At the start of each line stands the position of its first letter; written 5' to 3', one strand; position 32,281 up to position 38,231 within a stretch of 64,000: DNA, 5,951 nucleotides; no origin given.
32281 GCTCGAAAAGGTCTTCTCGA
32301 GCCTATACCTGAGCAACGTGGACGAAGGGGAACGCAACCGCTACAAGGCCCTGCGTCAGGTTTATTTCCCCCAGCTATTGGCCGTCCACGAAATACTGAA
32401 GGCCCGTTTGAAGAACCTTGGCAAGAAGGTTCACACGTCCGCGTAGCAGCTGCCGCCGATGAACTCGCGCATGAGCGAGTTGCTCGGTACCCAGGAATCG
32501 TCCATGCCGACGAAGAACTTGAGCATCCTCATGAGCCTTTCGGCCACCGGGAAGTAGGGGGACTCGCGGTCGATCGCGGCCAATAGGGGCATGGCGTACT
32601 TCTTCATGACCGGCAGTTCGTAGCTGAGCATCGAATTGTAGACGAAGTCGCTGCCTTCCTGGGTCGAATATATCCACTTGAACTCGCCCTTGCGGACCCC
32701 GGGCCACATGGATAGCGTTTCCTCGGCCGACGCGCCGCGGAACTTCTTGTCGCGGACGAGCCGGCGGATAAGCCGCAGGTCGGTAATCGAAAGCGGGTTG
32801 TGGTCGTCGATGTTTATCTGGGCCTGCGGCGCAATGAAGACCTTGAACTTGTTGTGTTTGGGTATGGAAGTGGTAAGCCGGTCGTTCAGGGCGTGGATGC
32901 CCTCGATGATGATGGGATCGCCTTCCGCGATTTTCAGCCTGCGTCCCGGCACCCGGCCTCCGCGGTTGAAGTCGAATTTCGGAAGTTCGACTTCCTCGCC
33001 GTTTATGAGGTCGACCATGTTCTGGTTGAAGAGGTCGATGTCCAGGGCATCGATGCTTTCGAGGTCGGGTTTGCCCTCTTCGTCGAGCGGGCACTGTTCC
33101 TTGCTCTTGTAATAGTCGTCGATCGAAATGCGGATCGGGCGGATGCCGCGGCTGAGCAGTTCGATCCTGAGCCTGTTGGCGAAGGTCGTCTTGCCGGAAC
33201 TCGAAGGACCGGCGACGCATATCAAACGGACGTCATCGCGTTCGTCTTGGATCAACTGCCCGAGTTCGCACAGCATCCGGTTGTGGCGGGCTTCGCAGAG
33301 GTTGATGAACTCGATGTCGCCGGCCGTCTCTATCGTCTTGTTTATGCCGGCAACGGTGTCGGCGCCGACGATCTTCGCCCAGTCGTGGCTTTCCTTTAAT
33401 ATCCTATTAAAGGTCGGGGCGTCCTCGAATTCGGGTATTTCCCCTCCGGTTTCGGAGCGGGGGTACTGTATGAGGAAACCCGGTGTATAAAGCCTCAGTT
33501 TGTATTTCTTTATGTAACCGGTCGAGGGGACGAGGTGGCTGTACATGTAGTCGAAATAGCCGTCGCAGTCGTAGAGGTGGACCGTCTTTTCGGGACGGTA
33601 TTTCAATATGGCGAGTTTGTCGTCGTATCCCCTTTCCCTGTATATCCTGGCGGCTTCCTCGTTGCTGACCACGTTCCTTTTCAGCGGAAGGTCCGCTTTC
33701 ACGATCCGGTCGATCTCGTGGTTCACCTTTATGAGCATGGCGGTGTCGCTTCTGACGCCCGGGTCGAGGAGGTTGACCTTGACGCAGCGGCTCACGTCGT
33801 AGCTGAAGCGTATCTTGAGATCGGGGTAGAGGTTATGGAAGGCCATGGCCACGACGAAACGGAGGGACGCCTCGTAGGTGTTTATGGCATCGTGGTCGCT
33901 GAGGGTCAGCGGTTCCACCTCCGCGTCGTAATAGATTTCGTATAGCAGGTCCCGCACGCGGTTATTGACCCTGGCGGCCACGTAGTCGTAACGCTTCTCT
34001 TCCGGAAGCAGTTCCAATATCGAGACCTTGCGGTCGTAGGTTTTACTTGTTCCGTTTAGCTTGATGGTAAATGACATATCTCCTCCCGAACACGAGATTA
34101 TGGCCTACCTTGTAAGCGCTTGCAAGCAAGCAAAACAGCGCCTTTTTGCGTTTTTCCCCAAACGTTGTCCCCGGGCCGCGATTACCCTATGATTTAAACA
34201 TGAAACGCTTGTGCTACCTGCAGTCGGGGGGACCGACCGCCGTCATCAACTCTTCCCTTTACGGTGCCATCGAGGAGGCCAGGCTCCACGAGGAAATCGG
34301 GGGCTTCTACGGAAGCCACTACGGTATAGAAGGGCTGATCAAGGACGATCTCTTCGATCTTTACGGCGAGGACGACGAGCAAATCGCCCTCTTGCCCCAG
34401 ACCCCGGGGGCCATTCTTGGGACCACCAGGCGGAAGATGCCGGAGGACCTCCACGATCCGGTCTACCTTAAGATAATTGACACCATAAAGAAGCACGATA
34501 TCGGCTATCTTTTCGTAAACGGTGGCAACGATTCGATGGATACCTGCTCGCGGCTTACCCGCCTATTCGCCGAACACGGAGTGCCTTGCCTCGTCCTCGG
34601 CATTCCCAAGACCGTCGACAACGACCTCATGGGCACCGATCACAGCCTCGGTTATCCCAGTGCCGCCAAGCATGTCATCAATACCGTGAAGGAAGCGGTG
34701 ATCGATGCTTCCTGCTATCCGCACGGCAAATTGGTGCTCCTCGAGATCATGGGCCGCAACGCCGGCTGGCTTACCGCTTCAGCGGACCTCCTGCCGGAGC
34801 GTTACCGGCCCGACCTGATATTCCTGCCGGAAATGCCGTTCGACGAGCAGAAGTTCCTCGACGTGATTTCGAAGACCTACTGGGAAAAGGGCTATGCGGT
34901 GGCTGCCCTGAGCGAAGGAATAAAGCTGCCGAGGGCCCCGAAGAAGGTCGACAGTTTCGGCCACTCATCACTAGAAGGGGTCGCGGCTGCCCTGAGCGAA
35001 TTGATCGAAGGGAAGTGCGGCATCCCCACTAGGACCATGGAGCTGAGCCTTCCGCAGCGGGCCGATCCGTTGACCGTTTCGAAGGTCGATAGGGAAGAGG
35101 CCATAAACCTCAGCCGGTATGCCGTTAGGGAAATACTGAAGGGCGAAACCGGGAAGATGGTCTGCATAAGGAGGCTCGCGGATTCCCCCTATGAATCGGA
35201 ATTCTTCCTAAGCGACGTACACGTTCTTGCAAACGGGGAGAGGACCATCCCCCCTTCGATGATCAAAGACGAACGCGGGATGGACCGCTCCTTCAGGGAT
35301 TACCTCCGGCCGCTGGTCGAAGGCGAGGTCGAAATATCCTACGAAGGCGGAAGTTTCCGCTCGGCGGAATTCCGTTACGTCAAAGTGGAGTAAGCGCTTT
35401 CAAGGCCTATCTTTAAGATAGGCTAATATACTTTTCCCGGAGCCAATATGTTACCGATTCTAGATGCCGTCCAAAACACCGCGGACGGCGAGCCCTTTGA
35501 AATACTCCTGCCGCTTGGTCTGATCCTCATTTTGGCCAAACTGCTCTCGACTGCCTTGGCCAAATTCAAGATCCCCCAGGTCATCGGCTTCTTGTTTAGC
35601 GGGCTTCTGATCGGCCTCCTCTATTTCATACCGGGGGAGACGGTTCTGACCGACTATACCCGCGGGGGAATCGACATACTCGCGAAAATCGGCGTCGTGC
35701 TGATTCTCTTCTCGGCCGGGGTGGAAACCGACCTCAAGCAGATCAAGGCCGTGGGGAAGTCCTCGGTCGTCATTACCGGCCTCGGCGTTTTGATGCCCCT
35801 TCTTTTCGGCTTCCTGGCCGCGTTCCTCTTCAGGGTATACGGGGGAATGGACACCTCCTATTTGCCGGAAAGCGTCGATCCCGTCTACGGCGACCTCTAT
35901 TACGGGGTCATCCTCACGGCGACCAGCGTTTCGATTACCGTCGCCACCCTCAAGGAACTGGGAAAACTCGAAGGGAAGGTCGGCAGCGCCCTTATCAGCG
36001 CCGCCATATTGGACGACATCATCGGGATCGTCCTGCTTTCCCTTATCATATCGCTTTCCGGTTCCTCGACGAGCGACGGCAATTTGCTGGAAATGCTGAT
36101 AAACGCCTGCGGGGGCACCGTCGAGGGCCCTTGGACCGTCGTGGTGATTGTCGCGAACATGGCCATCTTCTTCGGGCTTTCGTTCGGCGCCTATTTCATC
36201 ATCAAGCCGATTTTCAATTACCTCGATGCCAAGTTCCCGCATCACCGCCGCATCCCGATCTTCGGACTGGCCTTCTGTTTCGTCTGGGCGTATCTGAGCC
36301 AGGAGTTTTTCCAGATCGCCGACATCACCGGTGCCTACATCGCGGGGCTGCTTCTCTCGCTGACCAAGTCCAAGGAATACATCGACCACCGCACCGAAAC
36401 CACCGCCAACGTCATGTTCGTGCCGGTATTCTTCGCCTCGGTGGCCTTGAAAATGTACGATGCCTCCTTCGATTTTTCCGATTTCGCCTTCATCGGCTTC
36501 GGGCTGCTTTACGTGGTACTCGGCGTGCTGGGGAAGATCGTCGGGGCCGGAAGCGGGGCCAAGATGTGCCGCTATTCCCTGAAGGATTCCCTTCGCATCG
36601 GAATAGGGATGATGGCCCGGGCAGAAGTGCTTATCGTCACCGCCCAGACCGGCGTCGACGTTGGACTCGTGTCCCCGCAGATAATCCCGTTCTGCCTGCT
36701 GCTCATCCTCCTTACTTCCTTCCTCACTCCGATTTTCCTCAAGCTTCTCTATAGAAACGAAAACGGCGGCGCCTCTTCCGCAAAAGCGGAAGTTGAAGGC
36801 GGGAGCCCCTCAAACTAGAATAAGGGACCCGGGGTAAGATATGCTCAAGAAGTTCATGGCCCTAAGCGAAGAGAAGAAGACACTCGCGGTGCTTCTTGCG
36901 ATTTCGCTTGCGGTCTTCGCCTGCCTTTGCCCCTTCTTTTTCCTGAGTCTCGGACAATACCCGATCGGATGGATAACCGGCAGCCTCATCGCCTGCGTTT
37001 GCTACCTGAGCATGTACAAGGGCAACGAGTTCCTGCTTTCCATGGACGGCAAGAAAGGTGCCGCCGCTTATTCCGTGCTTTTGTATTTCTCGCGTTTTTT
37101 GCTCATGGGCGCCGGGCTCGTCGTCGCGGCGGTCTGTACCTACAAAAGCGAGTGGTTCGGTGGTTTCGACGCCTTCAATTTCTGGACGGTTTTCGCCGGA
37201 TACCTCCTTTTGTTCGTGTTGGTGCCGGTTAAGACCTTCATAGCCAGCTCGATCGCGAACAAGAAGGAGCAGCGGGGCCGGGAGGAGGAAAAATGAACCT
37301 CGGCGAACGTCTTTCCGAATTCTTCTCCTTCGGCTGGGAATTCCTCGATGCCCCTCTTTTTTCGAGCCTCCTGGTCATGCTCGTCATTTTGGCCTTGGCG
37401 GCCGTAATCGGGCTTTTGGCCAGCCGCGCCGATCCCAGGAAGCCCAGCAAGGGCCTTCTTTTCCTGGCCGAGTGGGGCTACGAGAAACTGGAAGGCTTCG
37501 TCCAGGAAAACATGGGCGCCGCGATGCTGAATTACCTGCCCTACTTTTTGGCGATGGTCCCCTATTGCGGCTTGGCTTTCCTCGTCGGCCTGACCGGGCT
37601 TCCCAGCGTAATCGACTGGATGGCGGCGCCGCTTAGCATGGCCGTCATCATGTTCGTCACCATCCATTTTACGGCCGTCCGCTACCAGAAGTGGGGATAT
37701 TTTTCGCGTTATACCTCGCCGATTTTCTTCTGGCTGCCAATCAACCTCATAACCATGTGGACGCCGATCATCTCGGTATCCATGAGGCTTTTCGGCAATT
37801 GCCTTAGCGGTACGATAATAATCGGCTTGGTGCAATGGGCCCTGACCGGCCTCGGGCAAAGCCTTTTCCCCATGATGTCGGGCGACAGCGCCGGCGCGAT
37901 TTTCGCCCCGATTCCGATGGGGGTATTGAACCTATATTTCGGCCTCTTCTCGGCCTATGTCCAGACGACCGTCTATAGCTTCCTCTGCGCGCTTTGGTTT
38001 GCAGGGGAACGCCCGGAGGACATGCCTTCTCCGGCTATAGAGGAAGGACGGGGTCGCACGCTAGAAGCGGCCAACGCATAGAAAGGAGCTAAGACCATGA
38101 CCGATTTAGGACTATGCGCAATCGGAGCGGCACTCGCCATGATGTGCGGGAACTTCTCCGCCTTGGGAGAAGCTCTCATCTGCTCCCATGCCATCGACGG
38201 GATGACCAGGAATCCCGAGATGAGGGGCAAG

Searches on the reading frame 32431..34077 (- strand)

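Call 52: search_protein_families(library=pfam, proteins=[window:32431-34077:-], max_evalue=0.00001)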
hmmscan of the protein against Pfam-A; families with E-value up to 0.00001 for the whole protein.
window:32431-34077:- (548 aa): 1 family
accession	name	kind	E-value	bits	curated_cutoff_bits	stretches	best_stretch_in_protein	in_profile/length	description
PF00485.24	PRK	-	3.8e-18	66.5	22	1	285-478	1-185/196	Phosphoribulokinase / Uridine kinase family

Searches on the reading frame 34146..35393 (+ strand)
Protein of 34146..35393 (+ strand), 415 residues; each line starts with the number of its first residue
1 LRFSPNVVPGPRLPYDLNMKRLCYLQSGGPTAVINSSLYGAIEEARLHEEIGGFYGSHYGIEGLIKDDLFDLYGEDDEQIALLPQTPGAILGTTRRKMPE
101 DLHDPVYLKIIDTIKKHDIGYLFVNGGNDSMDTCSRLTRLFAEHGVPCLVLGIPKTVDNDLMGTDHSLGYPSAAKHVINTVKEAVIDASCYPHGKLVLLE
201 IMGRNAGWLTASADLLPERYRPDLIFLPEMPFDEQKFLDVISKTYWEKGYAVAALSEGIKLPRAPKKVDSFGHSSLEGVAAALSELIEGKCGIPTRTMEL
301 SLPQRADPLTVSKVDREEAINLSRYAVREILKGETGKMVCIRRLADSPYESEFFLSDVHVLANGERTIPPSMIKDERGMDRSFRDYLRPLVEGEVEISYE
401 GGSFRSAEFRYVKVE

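Call 52: search_protein_families(library=pfam, proteins=[window:34146-35393:+], max_evalue=0.00001)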
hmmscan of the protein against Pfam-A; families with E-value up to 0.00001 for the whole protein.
window:34146-35393:+ (415 aa): 1 family
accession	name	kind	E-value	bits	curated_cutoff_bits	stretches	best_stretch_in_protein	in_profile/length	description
PF00365.25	PFK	-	9e-49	166.7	30.9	1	22-327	2-274/277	Phosphofructokinase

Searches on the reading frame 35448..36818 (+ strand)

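Call 53: search_protein_families(library=pfam, proteins=[window:35448-36818:+], max_evalue=0.00001)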
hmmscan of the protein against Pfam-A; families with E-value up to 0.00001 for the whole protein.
window:35448-36818:+ (456 aa): 1 family
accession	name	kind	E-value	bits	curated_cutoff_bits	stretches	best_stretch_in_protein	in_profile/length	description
PF00999.27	Na_H_Exchanger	-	1.5e-48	166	26.2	1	26-432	3-370/375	Sodium/hydrogen exchanger, transmembrane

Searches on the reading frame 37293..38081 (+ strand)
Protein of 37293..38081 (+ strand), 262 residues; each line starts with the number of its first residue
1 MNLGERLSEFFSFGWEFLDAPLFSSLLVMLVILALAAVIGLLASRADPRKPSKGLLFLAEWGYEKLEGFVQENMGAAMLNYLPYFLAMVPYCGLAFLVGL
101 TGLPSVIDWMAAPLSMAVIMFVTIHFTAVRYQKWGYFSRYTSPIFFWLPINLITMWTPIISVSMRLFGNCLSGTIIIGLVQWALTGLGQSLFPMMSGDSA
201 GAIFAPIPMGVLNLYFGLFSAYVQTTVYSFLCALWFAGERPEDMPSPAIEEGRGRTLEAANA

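Call 53: search_protein_families(library=pfam, proteins=[window:37293-38081:+], max_evalue=0.00001)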
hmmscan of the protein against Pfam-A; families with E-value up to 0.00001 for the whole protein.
window:37293-38081:+ (262 aa): 1 family
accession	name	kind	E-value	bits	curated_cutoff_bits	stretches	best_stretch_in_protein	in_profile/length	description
PF00119.25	ATP-synt_A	-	3.1e-26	93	33.9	1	27-235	2-215/217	ATP synthase A chain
